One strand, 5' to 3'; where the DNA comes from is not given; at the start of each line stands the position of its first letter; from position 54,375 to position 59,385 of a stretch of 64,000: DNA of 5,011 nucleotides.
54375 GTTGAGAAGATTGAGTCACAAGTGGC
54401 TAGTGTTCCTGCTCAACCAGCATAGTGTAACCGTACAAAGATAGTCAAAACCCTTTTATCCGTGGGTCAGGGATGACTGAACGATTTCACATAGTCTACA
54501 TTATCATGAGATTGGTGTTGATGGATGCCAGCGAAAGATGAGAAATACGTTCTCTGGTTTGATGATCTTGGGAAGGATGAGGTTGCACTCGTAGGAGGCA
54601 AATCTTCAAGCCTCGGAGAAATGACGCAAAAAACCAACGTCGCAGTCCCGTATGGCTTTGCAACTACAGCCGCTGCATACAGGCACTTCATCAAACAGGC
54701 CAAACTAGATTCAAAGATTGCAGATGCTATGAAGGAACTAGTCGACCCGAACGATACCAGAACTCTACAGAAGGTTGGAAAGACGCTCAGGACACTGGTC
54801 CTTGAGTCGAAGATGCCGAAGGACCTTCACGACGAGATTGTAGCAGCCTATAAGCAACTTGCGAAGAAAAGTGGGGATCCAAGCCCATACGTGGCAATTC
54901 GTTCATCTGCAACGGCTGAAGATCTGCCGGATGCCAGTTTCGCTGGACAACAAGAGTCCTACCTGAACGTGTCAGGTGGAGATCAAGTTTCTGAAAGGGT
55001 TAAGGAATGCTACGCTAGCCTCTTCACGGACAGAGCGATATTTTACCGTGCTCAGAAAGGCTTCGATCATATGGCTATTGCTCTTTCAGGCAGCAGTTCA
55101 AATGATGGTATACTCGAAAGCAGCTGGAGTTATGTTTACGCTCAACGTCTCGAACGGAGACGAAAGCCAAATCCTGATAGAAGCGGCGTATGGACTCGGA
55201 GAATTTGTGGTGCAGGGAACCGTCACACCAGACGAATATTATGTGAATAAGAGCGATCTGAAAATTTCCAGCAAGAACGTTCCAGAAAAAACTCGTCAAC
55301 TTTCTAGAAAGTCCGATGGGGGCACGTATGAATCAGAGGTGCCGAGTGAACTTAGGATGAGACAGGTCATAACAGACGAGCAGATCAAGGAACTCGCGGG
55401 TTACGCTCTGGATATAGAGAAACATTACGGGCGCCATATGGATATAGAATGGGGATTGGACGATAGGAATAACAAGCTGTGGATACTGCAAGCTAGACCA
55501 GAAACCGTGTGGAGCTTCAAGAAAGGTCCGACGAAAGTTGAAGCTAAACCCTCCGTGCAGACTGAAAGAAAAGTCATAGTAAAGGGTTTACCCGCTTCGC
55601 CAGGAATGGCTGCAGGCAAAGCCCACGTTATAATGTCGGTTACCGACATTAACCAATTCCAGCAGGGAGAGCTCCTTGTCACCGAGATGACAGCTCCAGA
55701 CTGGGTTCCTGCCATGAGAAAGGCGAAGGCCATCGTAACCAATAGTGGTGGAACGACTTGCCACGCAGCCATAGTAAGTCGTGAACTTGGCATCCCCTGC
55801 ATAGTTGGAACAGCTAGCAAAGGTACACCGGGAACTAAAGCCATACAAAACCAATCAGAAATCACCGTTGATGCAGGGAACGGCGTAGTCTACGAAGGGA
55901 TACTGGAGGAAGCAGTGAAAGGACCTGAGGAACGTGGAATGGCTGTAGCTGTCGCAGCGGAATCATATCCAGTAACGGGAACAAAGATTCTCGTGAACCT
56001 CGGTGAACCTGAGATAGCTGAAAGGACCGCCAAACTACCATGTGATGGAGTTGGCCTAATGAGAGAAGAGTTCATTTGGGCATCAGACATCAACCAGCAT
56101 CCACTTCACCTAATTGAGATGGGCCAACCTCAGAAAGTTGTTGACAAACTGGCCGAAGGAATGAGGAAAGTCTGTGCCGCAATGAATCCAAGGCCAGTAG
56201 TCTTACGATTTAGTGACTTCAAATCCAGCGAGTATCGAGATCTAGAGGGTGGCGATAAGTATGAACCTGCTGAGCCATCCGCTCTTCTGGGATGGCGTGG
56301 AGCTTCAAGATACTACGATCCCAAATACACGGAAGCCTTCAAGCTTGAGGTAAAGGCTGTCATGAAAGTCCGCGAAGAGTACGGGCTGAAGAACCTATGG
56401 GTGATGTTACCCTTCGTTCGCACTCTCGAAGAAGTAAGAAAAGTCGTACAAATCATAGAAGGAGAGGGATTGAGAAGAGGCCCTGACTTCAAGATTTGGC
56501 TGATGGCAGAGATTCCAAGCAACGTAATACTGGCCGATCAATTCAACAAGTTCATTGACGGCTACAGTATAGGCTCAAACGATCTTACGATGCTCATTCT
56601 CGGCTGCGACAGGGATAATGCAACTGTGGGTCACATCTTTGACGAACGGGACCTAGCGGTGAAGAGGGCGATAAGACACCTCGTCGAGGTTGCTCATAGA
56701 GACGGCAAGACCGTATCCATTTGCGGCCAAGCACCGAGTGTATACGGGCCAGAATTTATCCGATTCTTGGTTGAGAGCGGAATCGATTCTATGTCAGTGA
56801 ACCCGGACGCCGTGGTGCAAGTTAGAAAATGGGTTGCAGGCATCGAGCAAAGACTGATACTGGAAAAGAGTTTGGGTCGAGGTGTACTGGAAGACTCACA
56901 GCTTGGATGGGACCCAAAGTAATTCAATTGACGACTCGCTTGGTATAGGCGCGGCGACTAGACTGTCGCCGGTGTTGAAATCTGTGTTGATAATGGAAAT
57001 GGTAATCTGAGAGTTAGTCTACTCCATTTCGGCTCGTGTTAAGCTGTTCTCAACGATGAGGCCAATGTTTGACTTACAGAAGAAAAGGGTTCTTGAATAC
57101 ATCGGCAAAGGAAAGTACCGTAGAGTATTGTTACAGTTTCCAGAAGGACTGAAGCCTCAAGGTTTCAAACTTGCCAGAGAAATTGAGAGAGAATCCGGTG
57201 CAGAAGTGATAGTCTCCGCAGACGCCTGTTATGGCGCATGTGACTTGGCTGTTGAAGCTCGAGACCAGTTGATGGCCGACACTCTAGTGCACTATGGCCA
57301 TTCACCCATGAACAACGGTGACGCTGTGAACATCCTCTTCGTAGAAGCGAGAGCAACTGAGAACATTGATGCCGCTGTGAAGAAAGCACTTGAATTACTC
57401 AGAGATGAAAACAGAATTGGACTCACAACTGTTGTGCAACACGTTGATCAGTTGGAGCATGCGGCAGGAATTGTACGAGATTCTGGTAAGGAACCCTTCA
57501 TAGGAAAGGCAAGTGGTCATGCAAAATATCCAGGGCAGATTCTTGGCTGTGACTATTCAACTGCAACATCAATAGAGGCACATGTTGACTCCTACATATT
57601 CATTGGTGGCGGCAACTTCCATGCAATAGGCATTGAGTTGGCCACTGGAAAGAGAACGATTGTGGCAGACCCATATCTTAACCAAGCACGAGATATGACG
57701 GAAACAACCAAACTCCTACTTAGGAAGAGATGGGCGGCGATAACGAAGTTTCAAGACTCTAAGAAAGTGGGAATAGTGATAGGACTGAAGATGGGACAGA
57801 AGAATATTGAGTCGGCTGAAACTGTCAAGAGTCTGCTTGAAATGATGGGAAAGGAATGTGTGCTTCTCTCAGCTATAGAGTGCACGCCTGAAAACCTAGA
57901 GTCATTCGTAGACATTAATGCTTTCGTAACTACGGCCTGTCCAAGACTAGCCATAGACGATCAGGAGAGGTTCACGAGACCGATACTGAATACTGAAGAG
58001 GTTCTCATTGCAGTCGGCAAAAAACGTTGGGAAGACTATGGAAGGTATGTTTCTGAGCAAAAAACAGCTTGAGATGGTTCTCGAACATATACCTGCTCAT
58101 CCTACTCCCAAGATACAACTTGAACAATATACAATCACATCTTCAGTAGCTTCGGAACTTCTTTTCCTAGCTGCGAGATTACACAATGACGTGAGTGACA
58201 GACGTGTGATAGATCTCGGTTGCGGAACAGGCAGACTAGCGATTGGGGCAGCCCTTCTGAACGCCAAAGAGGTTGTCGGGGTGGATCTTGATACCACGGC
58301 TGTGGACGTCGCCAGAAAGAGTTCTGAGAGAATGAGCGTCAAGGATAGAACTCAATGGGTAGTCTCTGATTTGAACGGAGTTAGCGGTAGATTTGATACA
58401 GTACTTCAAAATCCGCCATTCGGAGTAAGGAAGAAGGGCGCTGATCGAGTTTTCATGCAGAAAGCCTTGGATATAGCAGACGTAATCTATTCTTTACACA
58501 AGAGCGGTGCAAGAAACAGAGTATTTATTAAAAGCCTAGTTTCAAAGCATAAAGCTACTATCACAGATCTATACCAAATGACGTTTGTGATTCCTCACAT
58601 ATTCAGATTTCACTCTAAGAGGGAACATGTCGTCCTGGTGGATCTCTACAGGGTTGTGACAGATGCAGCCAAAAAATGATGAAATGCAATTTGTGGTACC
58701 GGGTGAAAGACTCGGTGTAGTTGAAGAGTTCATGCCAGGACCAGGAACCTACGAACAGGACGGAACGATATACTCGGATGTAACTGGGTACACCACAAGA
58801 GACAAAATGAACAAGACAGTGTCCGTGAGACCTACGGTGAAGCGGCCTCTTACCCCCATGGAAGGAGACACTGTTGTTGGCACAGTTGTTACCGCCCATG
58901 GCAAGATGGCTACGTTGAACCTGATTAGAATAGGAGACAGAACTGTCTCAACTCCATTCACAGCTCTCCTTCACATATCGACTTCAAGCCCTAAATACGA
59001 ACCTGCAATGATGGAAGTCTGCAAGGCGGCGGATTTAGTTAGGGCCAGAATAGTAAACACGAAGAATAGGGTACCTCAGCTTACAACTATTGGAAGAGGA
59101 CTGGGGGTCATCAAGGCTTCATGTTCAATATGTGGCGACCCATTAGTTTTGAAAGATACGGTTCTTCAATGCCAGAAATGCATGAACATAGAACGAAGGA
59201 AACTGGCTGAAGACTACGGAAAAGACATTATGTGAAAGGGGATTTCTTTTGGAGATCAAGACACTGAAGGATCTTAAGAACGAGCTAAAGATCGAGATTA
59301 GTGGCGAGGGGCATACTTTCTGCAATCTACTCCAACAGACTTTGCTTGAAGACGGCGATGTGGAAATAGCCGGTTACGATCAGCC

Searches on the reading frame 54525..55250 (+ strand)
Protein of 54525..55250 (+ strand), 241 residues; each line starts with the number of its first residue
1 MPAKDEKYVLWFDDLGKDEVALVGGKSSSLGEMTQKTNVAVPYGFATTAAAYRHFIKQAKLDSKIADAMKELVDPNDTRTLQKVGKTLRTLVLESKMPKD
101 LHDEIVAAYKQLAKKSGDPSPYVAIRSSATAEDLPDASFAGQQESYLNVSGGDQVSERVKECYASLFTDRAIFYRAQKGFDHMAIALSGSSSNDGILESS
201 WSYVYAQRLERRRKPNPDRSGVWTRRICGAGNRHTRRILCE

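Call 26: search_protein_families(library=pfam, proteins=[window:54525-55250:+], max_evalue=0.001)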
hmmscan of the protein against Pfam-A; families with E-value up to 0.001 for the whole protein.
window:54525-55250:+ (241 aa): 1 family
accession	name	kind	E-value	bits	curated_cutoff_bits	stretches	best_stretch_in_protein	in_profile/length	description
PF01326.24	PPDK_N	-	1e-62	212.8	27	1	21-188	2-168/328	Pyruvate phosphate dikinase, AMP/ATP-binding domain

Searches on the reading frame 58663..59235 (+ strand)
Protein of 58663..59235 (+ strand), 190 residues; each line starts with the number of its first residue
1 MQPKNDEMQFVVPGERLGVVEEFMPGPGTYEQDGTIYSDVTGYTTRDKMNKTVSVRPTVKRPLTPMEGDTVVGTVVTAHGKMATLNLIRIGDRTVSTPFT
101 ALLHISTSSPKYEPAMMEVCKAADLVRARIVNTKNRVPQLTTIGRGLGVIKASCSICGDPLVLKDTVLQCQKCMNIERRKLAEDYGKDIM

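Call 26: search_protein_families(library=pfam, proteins=[window:58663-59235:+], max_evalue=0.001)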
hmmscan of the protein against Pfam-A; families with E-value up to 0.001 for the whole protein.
window:58663-59235:+ (190 aa): 1 family
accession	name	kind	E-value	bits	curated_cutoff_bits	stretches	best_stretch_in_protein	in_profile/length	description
PF14382.12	ECR1_N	-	2.4e-15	56.5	27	1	10-46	1-37/38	Exosome complex exonuclease RRP4 N-terminal region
